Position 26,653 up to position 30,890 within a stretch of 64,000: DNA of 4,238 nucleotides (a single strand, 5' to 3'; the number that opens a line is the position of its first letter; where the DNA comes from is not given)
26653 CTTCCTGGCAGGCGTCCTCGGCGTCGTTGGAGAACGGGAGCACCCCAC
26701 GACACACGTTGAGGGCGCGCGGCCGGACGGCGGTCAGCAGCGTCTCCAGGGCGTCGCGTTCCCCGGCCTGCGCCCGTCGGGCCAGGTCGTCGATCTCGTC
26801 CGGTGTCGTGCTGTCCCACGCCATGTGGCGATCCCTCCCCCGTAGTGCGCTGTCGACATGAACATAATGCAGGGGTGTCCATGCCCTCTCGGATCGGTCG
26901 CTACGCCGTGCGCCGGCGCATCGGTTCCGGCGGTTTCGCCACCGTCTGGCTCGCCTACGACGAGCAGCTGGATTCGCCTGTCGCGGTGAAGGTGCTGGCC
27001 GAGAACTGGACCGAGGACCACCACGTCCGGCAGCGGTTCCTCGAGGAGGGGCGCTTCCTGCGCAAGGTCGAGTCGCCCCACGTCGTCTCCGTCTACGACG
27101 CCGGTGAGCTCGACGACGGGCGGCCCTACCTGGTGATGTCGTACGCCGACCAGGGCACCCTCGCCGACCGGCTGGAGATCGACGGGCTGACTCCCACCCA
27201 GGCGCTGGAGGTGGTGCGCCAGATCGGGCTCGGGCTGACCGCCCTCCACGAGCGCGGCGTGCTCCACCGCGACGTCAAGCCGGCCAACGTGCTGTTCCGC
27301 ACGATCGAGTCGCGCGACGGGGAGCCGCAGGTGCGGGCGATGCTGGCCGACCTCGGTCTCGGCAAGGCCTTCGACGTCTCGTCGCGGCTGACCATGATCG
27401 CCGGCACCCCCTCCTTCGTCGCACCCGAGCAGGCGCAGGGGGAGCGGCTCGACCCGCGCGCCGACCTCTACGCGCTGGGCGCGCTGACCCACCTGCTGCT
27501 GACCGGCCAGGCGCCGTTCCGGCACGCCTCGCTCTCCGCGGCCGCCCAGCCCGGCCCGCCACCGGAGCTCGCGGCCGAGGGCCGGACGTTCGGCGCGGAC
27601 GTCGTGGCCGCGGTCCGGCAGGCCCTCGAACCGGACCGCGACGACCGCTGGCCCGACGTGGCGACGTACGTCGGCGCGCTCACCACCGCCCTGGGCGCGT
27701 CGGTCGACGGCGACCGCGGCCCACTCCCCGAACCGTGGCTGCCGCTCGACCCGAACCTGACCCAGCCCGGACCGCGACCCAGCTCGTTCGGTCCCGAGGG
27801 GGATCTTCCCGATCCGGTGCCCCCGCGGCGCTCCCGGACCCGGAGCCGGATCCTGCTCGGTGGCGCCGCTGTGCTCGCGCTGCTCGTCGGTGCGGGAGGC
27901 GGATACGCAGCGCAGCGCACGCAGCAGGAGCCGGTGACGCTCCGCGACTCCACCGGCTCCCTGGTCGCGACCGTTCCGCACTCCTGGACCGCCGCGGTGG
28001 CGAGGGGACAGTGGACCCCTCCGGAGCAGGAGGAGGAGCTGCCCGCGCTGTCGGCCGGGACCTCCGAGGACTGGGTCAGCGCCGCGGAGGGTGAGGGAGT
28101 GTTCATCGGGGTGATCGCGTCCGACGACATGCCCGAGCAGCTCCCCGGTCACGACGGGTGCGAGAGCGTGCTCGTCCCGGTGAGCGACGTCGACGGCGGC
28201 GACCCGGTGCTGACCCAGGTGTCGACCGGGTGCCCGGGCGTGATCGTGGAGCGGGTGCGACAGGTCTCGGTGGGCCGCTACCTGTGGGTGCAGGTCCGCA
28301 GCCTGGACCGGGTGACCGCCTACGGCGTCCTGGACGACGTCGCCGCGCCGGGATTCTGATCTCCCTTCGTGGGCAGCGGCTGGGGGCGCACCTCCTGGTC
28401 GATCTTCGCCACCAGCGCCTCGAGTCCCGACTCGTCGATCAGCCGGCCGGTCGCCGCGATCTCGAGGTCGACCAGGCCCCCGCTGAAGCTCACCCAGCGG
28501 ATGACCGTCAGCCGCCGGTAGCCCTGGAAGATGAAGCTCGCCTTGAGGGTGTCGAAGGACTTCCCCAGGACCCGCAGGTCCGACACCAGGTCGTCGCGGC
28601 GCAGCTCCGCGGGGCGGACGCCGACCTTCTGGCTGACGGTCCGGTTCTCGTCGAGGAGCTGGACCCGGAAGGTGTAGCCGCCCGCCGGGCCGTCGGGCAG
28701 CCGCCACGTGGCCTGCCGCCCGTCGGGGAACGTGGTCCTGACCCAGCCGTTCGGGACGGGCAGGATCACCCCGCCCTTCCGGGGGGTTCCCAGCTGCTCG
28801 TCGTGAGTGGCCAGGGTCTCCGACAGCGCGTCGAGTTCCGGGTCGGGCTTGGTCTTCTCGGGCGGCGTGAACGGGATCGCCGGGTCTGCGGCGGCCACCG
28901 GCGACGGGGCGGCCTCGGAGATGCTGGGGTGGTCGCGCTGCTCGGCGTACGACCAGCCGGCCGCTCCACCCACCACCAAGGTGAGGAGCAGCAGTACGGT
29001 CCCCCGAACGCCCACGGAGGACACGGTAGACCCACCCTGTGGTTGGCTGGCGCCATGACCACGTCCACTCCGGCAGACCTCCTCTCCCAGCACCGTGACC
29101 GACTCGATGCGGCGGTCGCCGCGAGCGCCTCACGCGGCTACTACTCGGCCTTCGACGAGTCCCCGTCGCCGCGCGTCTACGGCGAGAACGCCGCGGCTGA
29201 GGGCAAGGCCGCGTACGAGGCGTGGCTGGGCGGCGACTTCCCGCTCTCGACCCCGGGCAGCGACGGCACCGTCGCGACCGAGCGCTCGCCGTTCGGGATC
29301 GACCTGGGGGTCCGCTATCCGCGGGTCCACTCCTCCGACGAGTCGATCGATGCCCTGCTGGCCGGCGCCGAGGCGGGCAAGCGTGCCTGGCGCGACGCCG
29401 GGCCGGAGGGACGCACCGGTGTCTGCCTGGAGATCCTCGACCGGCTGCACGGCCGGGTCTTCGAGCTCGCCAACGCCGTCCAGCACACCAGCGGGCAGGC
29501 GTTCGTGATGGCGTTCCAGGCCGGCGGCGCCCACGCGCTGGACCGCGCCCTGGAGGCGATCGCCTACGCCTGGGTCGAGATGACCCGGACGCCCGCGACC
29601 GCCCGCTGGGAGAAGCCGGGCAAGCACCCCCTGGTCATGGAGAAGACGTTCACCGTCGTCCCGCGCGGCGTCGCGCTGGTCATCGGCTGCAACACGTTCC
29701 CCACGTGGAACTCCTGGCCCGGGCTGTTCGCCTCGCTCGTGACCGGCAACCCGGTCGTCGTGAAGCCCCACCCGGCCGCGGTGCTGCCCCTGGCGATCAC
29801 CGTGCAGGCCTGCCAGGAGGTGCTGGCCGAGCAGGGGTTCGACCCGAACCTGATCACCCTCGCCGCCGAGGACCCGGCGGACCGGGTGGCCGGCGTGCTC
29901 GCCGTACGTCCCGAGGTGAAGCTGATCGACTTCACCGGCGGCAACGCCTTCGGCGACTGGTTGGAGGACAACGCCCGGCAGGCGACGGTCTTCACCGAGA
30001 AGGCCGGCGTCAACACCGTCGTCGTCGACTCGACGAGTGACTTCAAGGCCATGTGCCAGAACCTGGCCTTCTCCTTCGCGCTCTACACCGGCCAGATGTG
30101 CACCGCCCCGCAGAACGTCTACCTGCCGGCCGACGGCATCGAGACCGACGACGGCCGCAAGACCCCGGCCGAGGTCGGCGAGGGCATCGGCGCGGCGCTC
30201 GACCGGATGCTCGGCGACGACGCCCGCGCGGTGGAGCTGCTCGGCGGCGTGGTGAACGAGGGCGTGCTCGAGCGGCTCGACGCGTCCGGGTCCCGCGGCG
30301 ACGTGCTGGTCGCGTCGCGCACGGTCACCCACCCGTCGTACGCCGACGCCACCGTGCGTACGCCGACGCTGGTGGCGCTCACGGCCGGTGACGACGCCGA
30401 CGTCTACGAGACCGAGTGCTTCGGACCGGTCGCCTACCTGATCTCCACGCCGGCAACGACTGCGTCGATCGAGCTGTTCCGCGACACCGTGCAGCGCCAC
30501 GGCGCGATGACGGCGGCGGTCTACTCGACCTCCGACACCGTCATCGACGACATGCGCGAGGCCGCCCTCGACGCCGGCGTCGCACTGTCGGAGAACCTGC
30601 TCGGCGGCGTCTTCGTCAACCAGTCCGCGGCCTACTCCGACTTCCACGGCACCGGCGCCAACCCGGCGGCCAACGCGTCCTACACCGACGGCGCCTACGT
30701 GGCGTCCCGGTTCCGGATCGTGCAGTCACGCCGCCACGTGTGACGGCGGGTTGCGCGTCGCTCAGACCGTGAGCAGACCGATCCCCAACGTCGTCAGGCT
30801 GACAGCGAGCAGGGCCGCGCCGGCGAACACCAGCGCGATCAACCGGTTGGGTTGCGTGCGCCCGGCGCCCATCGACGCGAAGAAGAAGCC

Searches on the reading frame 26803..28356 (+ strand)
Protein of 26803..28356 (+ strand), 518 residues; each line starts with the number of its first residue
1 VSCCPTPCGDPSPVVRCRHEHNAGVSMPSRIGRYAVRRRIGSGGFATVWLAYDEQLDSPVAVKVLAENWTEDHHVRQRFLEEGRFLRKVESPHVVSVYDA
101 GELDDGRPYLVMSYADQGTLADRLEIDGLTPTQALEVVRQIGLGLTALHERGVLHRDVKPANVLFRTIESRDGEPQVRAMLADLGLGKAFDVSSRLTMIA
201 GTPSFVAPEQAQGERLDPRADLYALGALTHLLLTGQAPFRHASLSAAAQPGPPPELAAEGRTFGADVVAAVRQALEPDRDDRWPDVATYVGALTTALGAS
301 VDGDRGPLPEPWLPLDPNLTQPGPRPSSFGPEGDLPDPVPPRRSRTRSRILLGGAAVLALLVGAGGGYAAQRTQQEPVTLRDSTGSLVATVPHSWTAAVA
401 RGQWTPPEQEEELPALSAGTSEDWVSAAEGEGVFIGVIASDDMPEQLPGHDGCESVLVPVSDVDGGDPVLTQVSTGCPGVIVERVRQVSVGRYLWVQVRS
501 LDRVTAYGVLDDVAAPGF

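Call 101: search_protein_families(library=pfam, proteins=[window:26803-28356:+], max_evalue=0.0001)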
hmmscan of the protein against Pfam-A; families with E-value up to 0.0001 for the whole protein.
window:26803-28356:+ (518 aa): 4 families
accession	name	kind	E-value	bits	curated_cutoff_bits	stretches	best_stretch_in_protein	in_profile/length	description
PF00069.31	Pkinase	-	7.2e-40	137.5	31.7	1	34-242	1-200/263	Protein kinase domain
PF07714.23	PK_Tyr_Ser-Thr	-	2e-25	90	23.1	1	37-245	4-211/258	Protein tyrosine and serine/threonine kinase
PF17667.7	Pkinase_fungal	-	1.8e-06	27.4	24.1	1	131-222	285-376/387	Fungal protein kinase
PF01636.29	APH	-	7.3e-05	23.1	23.2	0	76-150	37-109/239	Phosphotransferase enzyme family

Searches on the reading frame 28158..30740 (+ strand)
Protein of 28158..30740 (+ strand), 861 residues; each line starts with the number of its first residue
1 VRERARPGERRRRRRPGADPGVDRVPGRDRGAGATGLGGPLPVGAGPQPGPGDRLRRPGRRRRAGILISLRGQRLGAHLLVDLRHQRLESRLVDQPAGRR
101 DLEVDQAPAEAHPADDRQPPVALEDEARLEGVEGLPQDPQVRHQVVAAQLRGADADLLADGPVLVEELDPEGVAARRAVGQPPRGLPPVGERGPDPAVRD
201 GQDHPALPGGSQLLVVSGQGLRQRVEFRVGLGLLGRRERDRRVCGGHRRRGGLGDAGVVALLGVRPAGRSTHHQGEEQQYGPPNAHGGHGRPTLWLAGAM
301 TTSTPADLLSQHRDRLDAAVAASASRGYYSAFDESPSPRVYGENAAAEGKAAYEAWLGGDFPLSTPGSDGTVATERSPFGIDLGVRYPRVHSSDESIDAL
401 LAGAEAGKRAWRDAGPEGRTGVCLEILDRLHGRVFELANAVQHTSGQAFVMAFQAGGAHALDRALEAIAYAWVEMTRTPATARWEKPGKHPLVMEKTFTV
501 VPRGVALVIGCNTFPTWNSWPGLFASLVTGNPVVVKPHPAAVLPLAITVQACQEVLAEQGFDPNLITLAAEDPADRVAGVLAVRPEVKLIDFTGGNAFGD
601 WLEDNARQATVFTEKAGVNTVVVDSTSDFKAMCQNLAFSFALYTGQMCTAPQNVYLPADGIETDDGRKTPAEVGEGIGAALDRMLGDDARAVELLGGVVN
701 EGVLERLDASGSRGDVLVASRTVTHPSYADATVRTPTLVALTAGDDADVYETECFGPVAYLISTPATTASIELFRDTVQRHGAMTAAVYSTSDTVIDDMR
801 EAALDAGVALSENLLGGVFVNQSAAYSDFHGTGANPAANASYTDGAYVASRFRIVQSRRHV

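Call 9: search_protein_families(library=pfam, proteins=[window:28158-30740:+], max_evalue=0.001)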
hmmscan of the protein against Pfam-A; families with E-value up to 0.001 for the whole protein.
window:28158-30740:+ (861 aa): 1 family
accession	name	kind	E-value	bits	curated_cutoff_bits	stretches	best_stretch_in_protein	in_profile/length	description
PF00171.27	Aldedh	-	1.2e-30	106.9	23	1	392-801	26-413/461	Aldehyde dehydrogenase family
